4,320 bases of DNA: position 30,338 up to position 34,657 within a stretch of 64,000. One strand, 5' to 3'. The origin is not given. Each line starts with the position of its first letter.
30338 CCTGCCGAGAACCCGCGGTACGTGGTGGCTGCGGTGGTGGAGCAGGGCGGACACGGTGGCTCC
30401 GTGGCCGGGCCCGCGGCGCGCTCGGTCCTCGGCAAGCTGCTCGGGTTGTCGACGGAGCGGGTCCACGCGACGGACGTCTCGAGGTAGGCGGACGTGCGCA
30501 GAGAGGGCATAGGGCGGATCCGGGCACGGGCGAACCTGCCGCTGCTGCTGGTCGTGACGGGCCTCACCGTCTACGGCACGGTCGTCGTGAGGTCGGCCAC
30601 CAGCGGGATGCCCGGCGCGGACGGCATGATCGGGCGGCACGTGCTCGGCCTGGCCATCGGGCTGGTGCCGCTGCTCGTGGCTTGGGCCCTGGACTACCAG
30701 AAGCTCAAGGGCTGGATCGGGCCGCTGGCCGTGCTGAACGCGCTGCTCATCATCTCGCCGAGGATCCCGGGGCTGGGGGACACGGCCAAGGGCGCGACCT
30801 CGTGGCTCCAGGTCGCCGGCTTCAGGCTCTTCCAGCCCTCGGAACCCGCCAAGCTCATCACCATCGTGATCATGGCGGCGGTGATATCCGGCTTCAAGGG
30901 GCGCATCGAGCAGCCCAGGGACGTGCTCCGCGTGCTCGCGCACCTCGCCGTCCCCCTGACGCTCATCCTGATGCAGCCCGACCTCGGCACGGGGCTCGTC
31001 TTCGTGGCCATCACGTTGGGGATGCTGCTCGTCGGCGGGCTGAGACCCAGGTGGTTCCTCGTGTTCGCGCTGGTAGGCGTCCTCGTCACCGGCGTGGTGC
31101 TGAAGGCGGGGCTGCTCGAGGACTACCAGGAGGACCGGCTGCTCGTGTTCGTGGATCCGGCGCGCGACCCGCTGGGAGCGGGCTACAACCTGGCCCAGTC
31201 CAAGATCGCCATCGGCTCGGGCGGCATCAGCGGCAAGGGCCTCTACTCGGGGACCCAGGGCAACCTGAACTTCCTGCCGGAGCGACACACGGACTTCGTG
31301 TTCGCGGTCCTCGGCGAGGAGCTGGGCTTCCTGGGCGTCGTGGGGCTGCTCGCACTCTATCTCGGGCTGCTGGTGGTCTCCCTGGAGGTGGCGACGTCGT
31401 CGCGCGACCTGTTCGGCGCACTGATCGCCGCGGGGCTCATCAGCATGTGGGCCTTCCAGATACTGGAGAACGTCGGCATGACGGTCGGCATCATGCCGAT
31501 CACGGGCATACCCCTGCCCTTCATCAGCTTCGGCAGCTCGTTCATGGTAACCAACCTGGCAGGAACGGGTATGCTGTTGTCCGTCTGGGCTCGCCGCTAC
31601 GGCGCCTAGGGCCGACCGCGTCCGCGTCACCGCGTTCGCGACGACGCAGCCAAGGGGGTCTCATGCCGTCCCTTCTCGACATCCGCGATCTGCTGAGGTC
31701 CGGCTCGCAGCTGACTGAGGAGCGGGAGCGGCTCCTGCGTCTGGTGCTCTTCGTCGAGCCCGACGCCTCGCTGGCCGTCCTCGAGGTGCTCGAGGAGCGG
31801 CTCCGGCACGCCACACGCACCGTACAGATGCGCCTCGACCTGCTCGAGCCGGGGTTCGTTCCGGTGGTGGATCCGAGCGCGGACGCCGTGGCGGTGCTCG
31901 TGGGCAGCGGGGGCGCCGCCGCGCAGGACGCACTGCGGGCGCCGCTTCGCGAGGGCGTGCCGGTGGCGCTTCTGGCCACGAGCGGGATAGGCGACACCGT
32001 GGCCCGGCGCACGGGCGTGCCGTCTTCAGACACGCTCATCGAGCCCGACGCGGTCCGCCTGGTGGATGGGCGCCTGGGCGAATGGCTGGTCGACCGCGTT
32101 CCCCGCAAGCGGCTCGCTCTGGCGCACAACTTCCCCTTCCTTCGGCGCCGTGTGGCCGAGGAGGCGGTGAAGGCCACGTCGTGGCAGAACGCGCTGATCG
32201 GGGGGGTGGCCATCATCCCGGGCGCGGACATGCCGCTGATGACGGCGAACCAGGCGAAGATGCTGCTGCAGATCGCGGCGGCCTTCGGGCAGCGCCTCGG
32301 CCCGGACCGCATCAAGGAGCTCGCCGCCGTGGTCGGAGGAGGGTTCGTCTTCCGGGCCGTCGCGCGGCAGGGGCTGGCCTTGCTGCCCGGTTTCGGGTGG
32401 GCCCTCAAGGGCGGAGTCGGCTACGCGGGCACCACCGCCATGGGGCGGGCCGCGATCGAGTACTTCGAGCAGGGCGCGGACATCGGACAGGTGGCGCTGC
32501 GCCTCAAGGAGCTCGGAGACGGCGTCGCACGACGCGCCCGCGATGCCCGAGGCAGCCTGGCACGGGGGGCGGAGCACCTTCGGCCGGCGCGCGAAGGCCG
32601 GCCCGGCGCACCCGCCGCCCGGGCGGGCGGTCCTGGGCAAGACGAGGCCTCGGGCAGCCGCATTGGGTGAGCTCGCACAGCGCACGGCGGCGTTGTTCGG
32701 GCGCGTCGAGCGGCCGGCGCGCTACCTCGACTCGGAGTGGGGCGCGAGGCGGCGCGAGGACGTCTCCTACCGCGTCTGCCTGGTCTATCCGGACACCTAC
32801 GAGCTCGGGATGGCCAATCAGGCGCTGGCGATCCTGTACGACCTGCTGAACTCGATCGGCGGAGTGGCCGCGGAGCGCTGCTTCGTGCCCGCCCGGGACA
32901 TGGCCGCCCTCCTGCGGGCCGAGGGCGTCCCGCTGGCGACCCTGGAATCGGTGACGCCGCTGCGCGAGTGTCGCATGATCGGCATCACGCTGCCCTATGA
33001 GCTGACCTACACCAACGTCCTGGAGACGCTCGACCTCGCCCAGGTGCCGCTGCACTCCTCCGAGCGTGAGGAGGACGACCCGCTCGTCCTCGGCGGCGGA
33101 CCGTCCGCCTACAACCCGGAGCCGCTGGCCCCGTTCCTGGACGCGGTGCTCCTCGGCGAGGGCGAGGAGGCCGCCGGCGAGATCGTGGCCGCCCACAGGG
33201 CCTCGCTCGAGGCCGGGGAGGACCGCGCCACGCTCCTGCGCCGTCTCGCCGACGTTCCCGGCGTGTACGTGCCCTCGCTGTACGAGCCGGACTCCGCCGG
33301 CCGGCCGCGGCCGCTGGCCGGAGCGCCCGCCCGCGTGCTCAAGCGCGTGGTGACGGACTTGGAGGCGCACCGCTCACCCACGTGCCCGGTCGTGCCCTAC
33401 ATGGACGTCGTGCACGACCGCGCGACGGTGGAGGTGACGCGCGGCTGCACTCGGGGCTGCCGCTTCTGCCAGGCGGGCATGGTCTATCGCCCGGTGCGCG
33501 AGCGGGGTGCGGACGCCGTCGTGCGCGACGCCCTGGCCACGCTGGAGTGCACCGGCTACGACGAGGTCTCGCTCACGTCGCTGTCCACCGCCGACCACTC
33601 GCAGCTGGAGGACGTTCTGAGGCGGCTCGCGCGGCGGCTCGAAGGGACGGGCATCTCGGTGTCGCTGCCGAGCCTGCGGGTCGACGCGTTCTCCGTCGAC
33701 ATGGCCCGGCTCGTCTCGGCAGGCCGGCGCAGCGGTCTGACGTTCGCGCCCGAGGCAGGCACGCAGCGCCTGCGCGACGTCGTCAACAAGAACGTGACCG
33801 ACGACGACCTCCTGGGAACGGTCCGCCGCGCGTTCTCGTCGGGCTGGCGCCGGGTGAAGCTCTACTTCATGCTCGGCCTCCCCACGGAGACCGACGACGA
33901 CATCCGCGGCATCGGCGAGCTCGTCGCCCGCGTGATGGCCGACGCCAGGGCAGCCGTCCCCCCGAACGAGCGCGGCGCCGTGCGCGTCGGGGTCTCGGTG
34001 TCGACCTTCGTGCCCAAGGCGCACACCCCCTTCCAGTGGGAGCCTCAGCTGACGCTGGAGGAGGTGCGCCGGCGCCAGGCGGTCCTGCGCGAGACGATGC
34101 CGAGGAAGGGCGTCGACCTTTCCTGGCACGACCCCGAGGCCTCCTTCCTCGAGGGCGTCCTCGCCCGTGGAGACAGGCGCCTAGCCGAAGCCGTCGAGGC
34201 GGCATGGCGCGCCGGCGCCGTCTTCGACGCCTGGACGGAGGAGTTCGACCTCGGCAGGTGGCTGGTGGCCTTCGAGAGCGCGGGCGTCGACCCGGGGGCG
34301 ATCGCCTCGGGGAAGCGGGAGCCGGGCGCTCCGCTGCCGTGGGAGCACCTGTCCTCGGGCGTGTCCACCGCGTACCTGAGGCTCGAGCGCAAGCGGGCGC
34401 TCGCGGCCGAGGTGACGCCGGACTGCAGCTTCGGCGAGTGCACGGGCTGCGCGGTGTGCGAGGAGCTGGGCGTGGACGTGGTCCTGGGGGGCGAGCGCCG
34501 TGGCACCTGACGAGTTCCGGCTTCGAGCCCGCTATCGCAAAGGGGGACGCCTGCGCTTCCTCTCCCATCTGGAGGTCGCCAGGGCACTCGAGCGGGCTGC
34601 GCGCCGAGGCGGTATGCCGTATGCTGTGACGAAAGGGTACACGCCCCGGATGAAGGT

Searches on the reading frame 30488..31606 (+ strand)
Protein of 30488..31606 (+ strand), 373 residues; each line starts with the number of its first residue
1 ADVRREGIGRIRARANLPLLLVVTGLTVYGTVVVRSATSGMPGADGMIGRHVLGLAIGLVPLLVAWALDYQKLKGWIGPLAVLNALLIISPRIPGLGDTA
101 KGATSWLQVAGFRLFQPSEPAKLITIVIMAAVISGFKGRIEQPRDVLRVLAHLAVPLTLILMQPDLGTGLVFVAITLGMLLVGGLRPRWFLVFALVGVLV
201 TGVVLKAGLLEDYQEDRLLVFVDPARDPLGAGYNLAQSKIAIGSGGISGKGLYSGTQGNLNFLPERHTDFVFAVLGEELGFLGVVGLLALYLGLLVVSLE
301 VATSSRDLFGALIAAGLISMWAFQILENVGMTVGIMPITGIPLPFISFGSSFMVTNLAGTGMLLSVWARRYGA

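Call 26: search_protein_families(library=pfam, proteins=[window:30488-31606:+], max_evalue=0.0001)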
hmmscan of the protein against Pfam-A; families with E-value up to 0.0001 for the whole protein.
window:30488-31606:+ (373 aa): 1 family
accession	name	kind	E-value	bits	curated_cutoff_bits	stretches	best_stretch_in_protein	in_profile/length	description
PF01098.24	FTSW_RODA_SPOVE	-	3.9e-85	286.4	26.4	1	21-367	6-351/356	Cell cycle protein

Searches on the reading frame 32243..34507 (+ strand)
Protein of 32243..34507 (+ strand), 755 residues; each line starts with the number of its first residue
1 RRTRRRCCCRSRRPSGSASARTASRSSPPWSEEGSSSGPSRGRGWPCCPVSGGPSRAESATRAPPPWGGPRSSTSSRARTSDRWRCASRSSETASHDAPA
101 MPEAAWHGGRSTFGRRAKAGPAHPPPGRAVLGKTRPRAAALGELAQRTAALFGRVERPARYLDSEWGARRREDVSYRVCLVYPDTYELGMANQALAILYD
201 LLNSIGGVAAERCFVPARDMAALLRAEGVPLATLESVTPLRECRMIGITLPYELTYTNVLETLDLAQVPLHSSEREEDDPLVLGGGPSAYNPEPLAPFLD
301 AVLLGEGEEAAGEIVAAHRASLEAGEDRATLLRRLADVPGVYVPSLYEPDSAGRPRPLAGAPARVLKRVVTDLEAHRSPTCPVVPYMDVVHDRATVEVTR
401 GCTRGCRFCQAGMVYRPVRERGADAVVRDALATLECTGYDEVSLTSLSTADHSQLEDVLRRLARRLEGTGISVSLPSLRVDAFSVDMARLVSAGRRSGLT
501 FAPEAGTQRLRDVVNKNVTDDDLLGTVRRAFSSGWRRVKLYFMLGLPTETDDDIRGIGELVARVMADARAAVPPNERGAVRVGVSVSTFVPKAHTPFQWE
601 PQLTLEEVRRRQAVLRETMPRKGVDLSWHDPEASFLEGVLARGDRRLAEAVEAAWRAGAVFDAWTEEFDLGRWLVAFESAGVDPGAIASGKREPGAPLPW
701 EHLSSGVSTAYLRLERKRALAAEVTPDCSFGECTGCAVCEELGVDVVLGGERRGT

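Call 26: search_protein_families(library=pfam, proteins=[window:32243-34507:+], max_evalue=0.0001)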
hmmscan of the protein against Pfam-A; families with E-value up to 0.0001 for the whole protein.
window:32243-34507:+ (755 aa): 3 families
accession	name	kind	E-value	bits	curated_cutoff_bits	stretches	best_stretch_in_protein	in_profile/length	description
PF19864.5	Radical_SAM_N2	-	4.9e-53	179.1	29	1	195-344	2-151/151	Radical SAM proteins, N-terminal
PF04055.27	Radical_SAM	-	1.5e-19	71.2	29.5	1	396-559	1-164/166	Radical SAM superfamily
PF02310.24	B12-binding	-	1.9e-05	24.9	32.1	0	242-314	51-120/121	B12 binding domain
